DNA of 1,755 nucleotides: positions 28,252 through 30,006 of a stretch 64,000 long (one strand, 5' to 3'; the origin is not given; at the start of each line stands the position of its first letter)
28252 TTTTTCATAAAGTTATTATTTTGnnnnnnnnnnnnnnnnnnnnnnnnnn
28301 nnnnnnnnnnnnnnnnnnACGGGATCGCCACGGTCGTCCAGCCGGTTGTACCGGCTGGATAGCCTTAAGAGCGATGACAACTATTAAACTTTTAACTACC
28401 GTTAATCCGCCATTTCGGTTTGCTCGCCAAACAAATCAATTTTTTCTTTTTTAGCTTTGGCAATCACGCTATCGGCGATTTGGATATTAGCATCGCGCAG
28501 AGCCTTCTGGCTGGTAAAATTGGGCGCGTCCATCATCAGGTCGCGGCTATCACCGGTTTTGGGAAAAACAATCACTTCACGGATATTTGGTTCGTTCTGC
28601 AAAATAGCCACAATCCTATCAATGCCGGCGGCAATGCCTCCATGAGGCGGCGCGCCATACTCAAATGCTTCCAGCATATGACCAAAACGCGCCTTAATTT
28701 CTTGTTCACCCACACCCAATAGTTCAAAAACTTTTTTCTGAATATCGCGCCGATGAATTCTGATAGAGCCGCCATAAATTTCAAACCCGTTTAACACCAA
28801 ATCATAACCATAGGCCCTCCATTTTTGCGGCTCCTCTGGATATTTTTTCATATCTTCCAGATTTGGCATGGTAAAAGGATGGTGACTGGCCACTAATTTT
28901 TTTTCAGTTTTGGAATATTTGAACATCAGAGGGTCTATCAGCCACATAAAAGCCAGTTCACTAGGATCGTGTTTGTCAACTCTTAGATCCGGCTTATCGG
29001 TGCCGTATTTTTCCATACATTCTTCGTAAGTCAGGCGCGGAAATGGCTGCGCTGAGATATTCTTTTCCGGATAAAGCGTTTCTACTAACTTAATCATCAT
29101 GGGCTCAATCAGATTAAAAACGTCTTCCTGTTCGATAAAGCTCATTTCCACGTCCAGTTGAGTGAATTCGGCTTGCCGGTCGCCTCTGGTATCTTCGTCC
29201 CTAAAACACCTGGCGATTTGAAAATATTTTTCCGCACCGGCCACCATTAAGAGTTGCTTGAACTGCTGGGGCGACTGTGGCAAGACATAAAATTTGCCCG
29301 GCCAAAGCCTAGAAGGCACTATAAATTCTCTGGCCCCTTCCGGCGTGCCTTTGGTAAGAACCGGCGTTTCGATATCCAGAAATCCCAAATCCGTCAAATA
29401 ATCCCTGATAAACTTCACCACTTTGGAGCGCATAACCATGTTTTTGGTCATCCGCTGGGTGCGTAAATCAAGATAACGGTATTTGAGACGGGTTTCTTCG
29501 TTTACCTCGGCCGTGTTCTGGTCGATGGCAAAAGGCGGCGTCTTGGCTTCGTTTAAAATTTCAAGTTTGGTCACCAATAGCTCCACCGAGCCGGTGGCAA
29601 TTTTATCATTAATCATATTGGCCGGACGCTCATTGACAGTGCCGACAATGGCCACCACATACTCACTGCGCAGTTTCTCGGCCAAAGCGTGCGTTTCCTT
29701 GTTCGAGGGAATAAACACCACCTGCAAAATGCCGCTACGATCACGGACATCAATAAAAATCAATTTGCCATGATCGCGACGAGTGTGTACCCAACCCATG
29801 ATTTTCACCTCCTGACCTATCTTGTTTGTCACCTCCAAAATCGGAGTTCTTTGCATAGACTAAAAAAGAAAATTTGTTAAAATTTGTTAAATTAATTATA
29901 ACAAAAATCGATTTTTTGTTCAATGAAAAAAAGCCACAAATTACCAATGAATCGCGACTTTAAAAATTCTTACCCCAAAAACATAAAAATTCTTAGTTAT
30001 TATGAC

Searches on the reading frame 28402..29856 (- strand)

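Call 31: search_protein_families(library=pfam, proteins=[window:28402-29856:-], max_evalue=0.001)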
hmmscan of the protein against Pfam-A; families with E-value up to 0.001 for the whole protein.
window:28402-29856:- (484 aa): 2 families
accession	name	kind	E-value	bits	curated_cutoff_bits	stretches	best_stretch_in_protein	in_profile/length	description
PF00152.25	tRNA-synt_2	-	3e-114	381.7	25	1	119-434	1-307/308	tRNA synthetases class II (D, K and N)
PF01336.31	tRNA_anti-codon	-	2.2e-18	66.4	27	1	17-101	1-75/75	OB-fold nucleic acid binding domain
